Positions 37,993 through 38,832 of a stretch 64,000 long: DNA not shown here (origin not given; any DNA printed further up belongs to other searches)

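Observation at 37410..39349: Tandem triplication of small type-II membrane-anchored proteins with divergent disordered tails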

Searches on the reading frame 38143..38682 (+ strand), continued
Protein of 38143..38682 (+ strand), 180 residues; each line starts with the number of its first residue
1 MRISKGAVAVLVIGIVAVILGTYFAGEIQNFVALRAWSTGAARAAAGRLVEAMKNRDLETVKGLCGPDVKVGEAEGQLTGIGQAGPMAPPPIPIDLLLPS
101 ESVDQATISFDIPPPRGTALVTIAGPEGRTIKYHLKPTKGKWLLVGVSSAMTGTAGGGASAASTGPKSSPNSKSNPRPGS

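Call 39: find_encoding_contigs(protein=P0011, flank=8000, max_places=2)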
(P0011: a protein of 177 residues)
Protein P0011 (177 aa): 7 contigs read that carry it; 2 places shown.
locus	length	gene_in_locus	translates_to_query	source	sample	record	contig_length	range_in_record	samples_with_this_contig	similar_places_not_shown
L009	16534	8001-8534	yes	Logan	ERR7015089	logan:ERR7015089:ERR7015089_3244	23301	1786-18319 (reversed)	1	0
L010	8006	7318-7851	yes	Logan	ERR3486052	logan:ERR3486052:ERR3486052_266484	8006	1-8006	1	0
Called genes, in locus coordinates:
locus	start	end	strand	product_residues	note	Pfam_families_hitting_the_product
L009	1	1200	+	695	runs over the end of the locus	-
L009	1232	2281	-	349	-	PF09346:SMI1_KNR4 (faint)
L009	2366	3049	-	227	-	PF02223:Thymidylate_kin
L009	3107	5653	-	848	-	PF00270:DEAD, PF00271:Helicase_C (faint), PF00486:Trans_reg_C (weak)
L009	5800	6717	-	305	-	PF17188:MucB_RseB_C (faint)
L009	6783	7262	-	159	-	-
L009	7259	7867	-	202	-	PF07638:Sigma70_ECF, PF04542:Sigma70_r2, PF08281:Sigma70_r4_2, PF04545:Sigma70_r4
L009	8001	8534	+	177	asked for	-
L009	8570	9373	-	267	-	PF01520:Amidase_3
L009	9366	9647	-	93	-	-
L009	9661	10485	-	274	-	-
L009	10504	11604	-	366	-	-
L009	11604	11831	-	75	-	-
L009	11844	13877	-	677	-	-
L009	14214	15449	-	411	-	PF01555:N6_N4_Mtase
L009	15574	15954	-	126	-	-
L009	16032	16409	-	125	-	-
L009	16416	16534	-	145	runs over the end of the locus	-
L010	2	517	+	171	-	?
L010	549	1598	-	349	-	PF09346:SMI1_KNR4 (faint)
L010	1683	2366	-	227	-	PF02223:Thymidylate_kin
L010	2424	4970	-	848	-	PF00270:DEAD, PF00271:Helicase_C (faint), PF00486:Trans_reg_C (weak)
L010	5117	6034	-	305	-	PF17188:MucB_RseB_C (faint)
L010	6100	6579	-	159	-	-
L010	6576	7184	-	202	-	PF07638:Sigma70_ECF, PF04542:Sigma70_r2, PF08281:Sigma70_r4_2, PF04545:Sigma70_r4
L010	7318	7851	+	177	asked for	-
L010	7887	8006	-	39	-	?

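Call 43: list_cluster_members(proteins=[P0017, P0018, P0020, P0022, P0024, P0029, P0040, P0052, P0058, P0070])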
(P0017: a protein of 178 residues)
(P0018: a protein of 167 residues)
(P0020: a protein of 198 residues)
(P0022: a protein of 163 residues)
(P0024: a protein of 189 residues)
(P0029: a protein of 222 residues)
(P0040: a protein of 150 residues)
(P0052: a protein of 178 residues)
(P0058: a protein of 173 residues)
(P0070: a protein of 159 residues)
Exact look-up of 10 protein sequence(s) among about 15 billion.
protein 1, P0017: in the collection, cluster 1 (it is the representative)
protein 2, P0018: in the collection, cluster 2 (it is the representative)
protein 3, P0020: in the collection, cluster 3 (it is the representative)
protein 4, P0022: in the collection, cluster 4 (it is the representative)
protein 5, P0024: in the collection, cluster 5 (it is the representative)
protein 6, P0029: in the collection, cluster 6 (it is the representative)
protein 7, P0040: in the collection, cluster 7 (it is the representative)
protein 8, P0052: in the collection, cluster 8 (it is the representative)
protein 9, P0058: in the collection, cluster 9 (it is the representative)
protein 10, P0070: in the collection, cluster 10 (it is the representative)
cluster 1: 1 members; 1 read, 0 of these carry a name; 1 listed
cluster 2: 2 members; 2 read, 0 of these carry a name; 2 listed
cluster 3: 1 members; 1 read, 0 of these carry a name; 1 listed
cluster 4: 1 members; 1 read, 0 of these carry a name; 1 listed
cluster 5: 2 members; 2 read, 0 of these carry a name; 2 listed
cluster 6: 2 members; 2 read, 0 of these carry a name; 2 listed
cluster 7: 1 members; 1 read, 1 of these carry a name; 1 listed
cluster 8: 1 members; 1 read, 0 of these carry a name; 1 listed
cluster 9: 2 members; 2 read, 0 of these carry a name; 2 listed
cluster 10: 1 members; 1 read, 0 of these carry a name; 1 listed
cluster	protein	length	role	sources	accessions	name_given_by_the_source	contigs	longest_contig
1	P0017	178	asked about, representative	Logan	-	-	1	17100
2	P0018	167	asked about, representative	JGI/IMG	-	-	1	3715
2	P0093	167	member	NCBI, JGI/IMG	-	-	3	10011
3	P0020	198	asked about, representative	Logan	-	-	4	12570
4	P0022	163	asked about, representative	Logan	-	-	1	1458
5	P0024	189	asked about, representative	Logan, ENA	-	-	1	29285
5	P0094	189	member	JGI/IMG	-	-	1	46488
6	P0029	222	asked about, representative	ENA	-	-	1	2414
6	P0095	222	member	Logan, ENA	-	-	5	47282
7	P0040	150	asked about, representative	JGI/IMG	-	hypothetical protein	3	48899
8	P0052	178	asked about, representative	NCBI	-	-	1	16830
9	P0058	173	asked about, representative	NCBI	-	-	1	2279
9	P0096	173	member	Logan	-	-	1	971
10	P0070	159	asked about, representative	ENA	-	-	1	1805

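Call 44: find_related_loci(query=A2, collection=genome_contigs, flank=6000)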
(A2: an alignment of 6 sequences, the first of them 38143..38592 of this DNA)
Query A2 (150 aa) in genome_contigs; peptide patterns used: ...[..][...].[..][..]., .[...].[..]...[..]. (x = any residue, [..] = any of these).
152 stretches matched a pattern, but none encodes a relative of the query by tblastn (E <= 1e-3).

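Call 45: find_related_loci(query=A2, collection=metagenome_contigs, flank=6000)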
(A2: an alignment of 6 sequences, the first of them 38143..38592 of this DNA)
Query A2 (150 aa) in metagenome_contigs; peptide patterns used: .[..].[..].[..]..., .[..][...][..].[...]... (x = any residue, [..] = any of these).
131 stretches matched a pattern; 1 encode a relative of the query (tblastn E <= 1e-3); 1 distinct loci.
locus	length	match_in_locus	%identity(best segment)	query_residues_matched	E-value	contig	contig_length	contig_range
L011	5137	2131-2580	100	1-150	2e-98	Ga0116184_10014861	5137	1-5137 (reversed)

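Call 47: find_related_loci(query=A6, collection=genome_contigs, flank=6000)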
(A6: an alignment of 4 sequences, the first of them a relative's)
Query A6 (182 aa) in genome_contigs; peptide patterns used: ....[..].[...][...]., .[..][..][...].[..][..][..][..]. (x = any residue, [..] = any of these).
63 stretches matched a pattern; 2 encode a relative of the query (tblastn E <= 1e-3); 2 distinct loci.
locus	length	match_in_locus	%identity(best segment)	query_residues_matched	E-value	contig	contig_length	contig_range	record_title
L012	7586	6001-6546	100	1-182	3e-119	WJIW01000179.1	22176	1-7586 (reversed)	MAG: Armatimonadia bacterium isolate Bin_177 k141_1228974, whole genome shotgun sequence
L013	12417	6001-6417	46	29-168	1e-36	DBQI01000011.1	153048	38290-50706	MAG TPA_asm: Armatimonadetes bacterium UBA1398 UBA1398_contig_5794, whole genome shotgun sequence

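Call 54: predict_structure(alignment_id=A4)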
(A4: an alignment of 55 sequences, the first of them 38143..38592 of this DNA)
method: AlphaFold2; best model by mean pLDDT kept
length: 150 residues; sequences in the alignment: 55
mean_pLDDT: 92.1   pTM: 0.78
mean pLDDT of the five models: 92.1, 92.0, 89.1, 86.5, 82.5
residues with pLDDT >= 90: 111; 70-90: 38; 50-70: 1; < 50: 0
segments of 3 or more residues with pLDDT < 50: none
pLDDT, mean of each block of 10 residues (from residue 1): 87 93 88 90 95 95 95 91 91 93 95 88 94 94 93
secondary structure, 60 per line:
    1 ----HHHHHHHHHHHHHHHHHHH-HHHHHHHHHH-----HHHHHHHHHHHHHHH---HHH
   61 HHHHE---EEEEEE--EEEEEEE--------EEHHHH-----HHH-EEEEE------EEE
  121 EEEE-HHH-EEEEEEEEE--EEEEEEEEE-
elements in order: H5-23 H25-34 H40-54 H58-64 E69-74 E77-83 H94-97 E107-111 E118-124 E130-138 E141-149

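Call 56: fold_search(model_id=the predicted structure, library=pdb)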
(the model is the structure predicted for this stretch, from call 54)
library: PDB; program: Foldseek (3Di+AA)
matches with E <= 10: 742; with E <= 0.001: 0
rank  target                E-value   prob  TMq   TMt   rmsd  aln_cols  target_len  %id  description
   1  3fka_A                3.5e-03  1.00  0.40  0.48   7.4       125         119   16  CRYSTAL STRUCTURE OF A NTF-2 LIKE PROTEIN OF UNKNOWN FUNCTION (SPO1084) FROM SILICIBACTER POMEROYI DSS-3 AT 1.69 A RES (released 2009-02-24)
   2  3fka_B                7.6e-03  0.99  0.40  0.49   7.4       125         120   16  CRYSTAL STRUCTURE OF A NTF-2 LIKE PROTEIN OF UNKNOWN FUNCTION (SPO1084) FROM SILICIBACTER POMEROYI DSS-3 AT 1.69 A RES (released 2009-02-24)
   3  7ury_B                1.1e-02  0.93  0.36  0.42   9.0       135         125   17  Tetradecameric hub domain of CaMKII beta (released 2022-05-11)
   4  3blz_A                1.5e-02  0.91  0.35  0.41   8.4       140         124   16  Crystal structure of a ntf2-like protein of unknown function (sbal_0622) from shewanella baltica os155 at 1.75 A resol (released 2007-12-25)
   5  7ury_F                1.7e-02  0.89  0.35  0.40   9.4       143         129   17  Tetradecameric hub domain of CaMKII beta (released 2022-05-11)
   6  7ury_G                1.9e-02  0.89  0.36  0.42   9.1       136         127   17  Tetradecameric hub domain of CaMKII beta (released 2022-05-11)
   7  3blz_F                2.0e-02  0.89  0.35  0.41   8.4       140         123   17  Crystal structure of a ntf2-like protein of unknown function (sbal_0622) from shewanella baltica os155 at 1.75 A resol (released 2007-12-25)
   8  7ury_A                2.1e-02  0.87  0.35  0.39   9.3       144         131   17  Tetradecameric hub domain of CaMKII beta (released 2022-05-11)
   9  2ux0_E                2.4e-02  0.89  0.35  0.38   8.8       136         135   17  Structure of the oligomerisation domain of calcium-calmodulin dependent protein kinase II gamma (released 2007-04-10)
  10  7ury_D                2.4e-02  0.85  0.35  0.40   9.4       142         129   18  Tetradecameric hub domain of CaMKII beta (released 2022-05-11)
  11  2ux0_D                2.6e-02  0.89  0.35  0.38   8.8       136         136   17  Structure of the oligomerisation domain of calcium-calmodulin dependent protein kinase II gamma (released 2007-04-10)
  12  7sjy_B                2.6e-02  0.84  0.32  0.16  11.9       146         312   11  Crystal structure of Clostridium thermocellum RsgI9 S1C-NTF2 bi-domain (released 2022-03-02)
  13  4leh_A                2.9e-02  0.90  0.39  0.35   9.6       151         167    9  Crystal structure of a bile-acid 7-alpha dehydratase (CLOSCI_03134) from Clostridium scindens ATCC 35704 at 2.90 A res (released 2013-08-21)
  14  7sjy_A                3.1e-02  0.91  0.36  0.18   8.4       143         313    9  Crystal structure of Clostridium thermocellum RsgI9 S1C-NTF2 bi-domain (released 2022-03-02)
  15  7urw_A                3.7e-02  0.84  0.35  0.42   9.1       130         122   17  Tetradecameric hub domain of CaMKII beta (released 2022-05-11)
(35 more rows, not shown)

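Call 64: search_protein_families(library=pfam, proteins=[L006:8722-11085:+, L003:5774-7912:+, L002:7120-8367:+, L013:6560-8956:+], max_evalue=1)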
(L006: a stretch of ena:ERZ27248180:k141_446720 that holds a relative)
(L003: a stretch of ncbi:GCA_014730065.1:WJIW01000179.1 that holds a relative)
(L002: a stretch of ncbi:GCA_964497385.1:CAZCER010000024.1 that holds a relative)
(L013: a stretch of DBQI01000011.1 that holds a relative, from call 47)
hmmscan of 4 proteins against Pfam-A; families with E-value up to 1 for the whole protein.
L006:8722-11085:+ (788 aa): 1 family
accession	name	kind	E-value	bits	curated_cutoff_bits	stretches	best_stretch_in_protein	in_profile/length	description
PF03968.19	LptD_N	-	0.12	13.1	20.4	0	102-144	1-43/113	LptA/(LptD N-terminal domain) LPS transport protein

L003:5774-7912:+ (713 aa): 1 family
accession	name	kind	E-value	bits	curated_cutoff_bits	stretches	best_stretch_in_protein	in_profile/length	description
PF01833.30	TIG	-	0.00041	20.7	20.9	1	448-499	28-80/84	IPT/TIG domain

L002:7120-8367:+ (416 aa): 1 family
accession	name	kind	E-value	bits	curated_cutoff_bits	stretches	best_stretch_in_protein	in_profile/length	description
PF13609.12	Porin_4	-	0.0097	16.2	27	1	244-308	8-73/310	Gram-negative porin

L013:6560-8956:+ (799 aa): 0 families

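Call 65: search_protein_families(library=ncbifam, proteins=[L006:8722-11085:+, L003:5774-7912:+, L002:7120-8367:+], max_evalue=1)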
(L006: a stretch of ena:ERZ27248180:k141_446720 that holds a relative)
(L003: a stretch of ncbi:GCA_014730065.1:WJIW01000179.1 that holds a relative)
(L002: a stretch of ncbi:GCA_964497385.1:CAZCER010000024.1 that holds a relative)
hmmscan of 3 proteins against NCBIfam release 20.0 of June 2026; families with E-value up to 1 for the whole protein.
L006:8722-11085:+ (788 aa): 0 families

L003:5774-7912:+ (713 aa): 0 families

L002:7120-8367:+ (416 aa): 0 families

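Call 66: search_solved_structures(query=L006:8722-11085:+, max_evalue=10)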
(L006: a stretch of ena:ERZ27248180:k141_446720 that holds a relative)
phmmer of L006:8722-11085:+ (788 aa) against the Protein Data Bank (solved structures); distinct sequences matched with E-value up to 10: 3.
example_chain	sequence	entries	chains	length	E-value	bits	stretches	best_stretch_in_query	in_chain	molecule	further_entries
9gwj_A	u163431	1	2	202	0.063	14.7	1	547-637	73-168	AFG2-interacting ribosome maturation factor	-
8rhn_A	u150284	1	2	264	0.12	13.8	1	547-637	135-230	cDNA FLJ55172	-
9lgo_H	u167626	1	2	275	0.13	13.7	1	547-637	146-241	cDNA FLJ55172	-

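Call 68: find_homologous_proteins(query=L006:8722-11085:+, max_evalue=0.00001)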
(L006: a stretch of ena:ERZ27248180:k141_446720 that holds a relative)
Query L006:8722-11085:+ (788 aa): 6 proteins with E <= 0.00001 among 8000 candidates.
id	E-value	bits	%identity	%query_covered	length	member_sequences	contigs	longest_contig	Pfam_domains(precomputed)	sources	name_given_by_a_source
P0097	0.0e+0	1840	100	100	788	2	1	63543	-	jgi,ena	-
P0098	0.0e+0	1046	59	98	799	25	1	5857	-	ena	-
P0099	0.0e+0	1032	57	100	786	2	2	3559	-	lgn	-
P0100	6.0e-285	966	57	96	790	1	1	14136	-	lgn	-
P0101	2.5e-250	851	52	96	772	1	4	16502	-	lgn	-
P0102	2.5e-236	805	49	96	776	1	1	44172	-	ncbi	-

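Call 69: search_protein_families(library=padloc, proteins=[window:38143-38682:+], max_evalue=1)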
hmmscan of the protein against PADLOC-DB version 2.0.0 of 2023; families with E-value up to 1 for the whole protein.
window:38143-38682:+ (180 aa): 0 families
